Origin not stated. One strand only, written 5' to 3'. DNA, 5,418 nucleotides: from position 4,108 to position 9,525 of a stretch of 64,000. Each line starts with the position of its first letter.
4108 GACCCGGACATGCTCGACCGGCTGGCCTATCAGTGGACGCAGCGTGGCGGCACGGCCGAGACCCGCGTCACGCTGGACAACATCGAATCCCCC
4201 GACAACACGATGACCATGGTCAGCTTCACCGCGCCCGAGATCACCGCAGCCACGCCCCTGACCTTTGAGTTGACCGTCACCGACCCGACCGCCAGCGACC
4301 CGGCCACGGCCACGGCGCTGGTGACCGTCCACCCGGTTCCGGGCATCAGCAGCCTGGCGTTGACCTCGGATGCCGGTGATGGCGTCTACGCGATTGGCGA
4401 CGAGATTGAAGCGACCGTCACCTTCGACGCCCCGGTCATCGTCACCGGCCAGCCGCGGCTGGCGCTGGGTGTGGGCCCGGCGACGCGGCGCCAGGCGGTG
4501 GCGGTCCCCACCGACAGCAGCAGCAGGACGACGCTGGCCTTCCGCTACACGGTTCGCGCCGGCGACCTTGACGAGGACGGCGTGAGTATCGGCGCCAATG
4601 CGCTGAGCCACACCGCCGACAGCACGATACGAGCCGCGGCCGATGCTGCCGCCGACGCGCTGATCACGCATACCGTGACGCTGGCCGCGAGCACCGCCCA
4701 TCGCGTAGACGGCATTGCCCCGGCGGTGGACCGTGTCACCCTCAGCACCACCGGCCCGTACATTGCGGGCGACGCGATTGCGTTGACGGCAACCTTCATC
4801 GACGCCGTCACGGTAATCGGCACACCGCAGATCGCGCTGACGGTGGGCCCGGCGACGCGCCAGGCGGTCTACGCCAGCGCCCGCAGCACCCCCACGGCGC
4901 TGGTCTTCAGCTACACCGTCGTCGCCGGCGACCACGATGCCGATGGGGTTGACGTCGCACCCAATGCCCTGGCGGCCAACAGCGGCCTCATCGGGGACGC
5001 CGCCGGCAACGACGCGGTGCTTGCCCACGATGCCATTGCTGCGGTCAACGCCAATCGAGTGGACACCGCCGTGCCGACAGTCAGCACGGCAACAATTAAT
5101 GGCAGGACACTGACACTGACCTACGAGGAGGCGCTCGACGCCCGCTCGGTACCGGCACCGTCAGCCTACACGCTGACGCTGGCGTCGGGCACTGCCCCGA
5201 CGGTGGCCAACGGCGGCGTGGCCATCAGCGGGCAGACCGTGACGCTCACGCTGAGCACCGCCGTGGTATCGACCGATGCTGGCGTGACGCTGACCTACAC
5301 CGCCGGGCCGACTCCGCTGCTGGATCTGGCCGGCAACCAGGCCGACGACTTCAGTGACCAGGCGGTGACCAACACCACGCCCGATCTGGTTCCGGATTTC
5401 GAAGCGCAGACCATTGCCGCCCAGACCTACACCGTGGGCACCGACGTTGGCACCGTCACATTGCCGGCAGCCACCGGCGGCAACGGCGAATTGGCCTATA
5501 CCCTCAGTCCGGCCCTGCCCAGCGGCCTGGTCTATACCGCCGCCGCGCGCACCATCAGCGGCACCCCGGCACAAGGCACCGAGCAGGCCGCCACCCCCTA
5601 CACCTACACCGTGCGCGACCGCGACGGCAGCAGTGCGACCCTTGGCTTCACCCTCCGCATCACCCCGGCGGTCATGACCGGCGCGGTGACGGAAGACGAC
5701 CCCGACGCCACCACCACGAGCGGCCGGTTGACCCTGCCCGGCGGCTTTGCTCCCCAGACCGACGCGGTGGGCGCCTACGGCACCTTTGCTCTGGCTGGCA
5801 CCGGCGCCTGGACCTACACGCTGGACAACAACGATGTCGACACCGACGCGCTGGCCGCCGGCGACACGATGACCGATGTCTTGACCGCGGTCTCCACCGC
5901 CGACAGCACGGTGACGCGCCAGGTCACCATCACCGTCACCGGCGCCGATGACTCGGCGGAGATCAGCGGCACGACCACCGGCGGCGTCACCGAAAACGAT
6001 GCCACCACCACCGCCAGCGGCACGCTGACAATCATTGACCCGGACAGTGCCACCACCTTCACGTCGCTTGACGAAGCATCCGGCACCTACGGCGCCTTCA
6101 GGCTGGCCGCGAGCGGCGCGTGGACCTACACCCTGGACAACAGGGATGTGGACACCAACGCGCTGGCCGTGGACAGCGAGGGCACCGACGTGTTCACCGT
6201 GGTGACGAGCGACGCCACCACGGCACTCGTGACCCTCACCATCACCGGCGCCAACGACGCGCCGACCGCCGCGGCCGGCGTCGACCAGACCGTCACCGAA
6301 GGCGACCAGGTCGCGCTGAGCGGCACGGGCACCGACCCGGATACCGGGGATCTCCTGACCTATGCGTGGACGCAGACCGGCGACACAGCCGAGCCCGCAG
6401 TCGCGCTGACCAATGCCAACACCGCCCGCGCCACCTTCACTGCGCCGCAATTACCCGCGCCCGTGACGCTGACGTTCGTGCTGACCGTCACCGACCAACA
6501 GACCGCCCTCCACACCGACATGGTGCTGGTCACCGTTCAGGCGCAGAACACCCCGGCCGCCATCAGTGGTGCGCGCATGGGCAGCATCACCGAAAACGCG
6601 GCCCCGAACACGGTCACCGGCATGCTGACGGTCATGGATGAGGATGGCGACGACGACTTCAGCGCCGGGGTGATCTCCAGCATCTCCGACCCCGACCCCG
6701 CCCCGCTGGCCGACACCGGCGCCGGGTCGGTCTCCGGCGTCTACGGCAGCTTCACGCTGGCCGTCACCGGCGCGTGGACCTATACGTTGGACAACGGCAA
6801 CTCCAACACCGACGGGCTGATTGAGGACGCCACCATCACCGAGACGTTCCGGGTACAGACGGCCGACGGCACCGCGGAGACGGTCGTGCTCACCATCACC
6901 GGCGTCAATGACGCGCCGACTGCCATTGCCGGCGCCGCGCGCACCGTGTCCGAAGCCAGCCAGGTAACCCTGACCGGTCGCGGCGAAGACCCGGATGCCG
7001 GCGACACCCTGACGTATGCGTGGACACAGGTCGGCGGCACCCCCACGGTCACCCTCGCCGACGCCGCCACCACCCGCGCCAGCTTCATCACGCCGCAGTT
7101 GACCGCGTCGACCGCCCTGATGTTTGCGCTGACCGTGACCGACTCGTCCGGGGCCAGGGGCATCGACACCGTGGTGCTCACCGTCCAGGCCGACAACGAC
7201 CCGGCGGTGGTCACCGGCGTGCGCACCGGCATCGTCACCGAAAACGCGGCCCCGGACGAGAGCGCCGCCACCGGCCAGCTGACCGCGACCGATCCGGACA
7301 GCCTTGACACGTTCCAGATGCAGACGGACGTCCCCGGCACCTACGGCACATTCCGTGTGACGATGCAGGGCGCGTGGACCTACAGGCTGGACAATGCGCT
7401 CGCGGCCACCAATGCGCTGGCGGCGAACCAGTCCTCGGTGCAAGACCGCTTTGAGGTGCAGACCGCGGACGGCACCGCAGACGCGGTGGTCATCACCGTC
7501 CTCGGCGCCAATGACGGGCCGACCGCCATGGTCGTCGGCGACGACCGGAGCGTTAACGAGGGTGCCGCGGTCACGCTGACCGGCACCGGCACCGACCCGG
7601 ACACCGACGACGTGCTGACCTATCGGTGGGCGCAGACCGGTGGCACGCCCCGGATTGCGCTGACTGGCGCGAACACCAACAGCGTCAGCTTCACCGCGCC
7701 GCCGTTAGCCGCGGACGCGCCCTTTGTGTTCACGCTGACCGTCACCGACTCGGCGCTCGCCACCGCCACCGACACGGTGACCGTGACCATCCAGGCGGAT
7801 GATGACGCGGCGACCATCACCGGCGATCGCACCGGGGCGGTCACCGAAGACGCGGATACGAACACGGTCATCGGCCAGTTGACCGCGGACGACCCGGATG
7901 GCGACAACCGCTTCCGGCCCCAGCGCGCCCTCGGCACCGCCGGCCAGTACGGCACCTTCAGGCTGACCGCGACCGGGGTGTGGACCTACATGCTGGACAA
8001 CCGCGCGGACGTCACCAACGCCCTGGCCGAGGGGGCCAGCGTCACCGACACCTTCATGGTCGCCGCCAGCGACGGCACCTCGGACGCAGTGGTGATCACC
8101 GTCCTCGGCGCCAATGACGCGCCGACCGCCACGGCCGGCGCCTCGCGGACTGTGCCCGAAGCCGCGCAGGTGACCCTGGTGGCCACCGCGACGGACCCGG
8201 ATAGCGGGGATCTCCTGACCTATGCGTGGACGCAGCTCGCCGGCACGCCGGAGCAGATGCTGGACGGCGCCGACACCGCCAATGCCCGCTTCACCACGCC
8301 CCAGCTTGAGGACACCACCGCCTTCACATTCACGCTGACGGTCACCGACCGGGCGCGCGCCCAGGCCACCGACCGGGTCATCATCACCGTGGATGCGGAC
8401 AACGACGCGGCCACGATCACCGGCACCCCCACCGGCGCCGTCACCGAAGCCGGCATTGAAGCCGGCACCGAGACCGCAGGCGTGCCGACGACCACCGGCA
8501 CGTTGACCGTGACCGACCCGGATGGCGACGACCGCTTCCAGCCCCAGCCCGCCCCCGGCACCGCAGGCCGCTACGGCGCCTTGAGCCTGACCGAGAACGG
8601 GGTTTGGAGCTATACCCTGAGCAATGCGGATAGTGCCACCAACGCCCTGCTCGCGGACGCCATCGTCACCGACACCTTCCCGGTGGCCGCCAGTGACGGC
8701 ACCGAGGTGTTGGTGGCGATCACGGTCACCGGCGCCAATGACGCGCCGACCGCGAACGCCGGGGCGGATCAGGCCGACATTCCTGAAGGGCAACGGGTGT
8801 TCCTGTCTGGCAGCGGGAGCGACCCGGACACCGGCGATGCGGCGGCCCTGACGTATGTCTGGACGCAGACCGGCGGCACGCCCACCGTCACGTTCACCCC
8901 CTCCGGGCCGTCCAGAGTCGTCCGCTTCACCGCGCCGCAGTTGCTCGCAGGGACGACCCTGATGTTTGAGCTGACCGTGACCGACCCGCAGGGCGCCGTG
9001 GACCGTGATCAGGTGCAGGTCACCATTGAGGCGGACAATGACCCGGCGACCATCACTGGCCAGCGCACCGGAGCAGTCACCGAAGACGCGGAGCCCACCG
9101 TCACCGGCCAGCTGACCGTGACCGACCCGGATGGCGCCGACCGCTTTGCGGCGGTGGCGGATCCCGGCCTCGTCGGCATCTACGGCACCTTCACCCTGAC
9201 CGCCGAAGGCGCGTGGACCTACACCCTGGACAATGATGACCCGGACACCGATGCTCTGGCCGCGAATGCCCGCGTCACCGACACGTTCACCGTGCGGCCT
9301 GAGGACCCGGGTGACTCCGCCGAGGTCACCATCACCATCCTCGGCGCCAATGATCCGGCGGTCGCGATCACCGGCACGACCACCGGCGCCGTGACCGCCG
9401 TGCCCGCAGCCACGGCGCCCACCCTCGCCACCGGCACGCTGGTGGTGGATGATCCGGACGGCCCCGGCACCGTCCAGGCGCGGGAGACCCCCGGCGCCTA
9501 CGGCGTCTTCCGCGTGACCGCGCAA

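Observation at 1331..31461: ~10.3-kb in-frame segmental duplication (offset 19,875 nt) with sharp identity boundaries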

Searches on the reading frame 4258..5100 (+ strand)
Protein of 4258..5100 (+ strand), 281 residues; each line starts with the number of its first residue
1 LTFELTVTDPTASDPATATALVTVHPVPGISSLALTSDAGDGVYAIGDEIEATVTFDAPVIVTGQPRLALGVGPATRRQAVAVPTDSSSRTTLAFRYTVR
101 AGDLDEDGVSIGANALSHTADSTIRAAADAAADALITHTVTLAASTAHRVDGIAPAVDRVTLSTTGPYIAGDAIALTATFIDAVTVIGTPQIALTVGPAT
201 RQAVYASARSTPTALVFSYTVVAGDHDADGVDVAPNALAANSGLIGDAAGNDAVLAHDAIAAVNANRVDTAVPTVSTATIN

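Call 46: search_protein_families(library=pfam, proteins=[window:4258-5100:+], max_evalue=0.01)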
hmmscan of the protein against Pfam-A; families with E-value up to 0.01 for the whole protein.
window:4258-5100:+ (281 aa): 0 families

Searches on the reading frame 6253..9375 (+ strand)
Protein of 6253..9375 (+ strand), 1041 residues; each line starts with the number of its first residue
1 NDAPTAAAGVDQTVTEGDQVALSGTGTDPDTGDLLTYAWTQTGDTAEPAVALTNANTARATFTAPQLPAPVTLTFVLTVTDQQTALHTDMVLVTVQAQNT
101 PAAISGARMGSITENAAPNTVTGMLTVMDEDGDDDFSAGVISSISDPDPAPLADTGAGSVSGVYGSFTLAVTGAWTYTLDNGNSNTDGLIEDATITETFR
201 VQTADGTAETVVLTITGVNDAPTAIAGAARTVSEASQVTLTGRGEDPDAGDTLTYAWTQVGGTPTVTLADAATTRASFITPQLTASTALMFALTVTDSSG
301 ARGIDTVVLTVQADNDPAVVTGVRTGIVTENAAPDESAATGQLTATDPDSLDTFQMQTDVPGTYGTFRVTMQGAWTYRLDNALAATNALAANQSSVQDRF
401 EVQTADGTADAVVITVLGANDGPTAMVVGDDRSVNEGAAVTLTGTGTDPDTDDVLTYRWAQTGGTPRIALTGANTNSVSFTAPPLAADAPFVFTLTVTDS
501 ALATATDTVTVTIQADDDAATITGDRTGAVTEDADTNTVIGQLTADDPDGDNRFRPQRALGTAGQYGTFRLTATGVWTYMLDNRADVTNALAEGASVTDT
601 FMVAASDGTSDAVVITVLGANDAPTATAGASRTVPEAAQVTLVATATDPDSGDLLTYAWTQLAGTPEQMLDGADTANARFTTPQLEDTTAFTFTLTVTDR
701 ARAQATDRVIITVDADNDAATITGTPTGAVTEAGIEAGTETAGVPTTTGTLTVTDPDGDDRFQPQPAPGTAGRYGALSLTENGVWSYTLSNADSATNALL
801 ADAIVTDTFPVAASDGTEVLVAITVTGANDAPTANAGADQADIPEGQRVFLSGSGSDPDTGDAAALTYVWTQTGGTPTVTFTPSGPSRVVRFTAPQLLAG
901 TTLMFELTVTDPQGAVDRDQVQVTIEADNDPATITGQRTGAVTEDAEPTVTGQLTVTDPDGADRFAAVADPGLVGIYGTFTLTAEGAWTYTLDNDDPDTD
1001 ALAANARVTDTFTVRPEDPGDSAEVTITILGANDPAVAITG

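Call 41: search_solved_structures(query=window:6253-9375:+, max_evalue=0.001)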
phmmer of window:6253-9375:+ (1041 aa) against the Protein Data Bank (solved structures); distinct sequences matched with E-value up to 0.001: 1.
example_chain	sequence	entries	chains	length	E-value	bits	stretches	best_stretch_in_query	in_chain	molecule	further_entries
6xi1_AAA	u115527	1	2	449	1.7e-47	165.4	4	717-831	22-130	Flagellin hook IN motif family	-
